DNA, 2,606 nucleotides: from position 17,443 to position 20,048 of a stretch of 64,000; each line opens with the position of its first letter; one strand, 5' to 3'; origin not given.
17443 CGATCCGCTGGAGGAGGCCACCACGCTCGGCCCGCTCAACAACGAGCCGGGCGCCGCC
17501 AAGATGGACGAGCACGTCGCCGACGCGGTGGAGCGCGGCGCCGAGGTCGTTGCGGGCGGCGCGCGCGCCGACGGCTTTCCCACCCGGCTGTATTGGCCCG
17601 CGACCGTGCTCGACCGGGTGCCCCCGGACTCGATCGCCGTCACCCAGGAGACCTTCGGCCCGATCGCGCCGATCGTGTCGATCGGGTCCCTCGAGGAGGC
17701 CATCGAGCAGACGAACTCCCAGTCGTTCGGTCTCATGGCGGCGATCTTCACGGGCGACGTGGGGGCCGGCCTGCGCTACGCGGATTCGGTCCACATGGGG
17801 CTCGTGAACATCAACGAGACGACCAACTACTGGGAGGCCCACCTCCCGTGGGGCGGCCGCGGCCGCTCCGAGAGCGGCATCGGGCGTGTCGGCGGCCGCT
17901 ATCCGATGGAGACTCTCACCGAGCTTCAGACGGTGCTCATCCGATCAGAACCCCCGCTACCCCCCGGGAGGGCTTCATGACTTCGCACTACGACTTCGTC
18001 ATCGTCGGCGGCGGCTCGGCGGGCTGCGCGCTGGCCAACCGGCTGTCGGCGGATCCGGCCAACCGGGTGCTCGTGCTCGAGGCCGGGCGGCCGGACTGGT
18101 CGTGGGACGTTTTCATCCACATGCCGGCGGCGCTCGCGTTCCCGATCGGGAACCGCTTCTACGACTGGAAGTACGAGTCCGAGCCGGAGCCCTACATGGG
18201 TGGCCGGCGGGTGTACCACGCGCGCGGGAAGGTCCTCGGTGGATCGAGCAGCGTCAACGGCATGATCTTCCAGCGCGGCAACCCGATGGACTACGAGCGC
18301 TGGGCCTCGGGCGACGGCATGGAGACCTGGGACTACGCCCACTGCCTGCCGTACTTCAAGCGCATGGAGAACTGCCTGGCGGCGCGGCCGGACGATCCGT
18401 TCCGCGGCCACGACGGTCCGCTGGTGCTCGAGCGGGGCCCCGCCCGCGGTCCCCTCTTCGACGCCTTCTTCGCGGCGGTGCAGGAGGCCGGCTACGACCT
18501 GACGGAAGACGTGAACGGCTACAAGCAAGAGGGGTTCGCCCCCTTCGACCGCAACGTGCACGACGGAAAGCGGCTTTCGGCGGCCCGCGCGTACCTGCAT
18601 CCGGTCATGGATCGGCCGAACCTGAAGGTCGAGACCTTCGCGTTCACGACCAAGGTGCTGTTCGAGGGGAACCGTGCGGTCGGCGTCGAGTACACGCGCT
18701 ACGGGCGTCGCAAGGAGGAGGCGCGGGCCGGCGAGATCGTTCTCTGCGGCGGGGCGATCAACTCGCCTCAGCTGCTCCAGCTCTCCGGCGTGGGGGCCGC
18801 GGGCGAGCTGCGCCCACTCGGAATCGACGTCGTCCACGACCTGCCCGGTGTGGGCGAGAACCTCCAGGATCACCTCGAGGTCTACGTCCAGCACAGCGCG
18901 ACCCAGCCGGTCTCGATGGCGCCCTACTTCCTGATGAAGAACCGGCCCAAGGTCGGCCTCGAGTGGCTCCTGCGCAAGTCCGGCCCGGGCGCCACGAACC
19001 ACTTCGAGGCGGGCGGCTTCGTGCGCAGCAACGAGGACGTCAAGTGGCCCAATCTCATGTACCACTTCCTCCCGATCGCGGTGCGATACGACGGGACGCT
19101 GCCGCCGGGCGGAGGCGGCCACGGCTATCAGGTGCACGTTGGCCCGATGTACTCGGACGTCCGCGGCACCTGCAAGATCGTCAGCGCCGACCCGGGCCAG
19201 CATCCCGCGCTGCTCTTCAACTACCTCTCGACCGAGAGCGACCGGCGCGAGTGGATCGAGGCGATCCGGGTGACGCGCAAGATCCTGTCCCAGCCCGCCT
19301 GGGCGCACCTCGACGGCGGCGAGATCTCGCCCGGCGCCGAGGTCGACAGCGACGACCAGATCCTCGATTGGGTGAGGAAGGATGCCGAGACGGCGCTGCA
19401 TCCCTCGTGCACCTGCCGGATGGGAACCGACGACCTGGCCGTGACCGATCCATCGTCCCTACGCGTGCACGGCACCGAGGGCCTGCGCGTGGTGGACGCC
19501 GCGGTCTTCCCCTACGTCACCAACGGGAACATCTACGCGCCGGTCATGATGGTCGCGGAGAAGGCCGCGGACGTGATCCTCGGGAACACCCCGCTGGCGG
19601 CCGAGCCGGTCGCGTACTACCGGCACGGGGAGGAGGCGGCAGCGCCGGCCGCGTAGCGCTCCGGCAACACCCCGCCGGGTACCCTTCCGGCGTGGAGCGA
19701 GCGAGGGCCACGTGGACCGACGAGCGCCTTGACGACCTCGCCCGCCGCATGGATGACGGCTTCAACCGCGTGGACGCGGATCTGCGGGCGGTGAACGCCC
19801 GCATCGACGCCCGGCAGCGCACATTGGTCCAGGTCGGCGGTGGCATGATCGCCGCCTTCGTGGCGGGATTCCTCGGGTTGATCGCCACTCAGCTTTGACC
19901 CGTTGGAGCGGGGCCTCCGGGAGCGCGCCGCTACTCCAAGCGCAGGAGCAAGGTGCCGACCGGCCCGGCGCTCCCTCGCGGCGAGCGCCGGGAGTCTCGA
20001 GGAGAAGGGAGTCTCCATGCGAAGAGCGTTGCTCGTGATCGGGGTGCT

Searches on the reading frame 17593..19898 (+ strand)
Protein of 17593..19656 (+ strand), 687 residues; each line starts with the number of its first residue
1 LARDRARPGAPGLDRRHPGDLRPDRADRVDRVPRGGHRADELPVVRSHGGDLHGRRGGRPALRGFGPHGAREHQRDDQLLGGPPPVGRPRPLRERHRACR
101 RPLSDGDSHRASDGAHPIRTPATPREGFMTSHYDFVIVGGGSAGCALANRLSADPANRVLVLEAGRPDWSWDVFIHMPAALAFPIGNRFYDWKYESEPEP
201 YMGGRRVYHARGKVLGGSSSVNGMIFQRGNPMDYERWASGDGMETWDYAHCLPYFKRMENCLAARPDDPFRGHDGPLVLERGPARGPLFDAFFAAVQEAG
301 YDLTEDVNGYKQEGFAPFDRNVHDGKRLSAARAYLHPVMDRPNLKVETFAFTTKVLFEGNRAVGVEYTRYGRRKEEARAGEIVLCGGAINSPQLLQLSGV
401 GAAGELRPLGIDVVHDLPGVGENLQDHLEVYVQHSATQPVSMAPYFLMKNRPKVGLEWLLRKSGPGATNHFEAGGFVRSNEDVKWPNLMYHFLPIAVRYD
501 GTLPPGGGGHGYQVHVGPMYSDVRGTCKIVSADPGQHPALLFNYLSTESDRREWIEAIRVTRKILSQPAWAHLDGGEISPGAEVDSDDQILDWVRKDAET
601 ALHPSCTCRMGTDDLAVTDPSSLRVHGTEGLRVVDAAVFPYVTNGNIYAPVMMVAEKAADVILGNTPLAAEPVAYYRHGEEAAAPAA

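Call 11: search_protein_families(library=pfam, proteins=[window:17886-19898:+])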
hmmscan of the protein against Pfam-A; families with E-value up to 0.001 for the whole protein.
window:17886-19898:+ (670 aa): 0 families

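Call 22: search_protein_families(library=pfam, proteins=[window:17593-19656:+])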
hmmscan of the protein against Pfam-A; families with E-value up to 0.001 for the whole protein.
window:17593-19656:+ (687 aa): 4 families
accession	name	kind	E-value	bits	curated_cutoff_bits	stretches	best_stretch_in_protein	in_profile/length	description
PF00732.25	GMC_oxred_N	-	1.1e-52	179.5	23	1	133-428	1-217/218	GMC oxidoreductase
PF05199.19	GMC_oxred_C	-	3.4e-32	112.3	24.6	1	524-655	4-139/139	GMC oxidoreductase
PF01266.30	DAO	-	7.9e-06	26.1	27.9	1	134-168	1-35/353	FAD dependent oxidoreductase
PF05834.18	Lycopene_cycl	-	0.00024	20.7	23.4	1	134-166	1-34/380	Lycopene cyclase protein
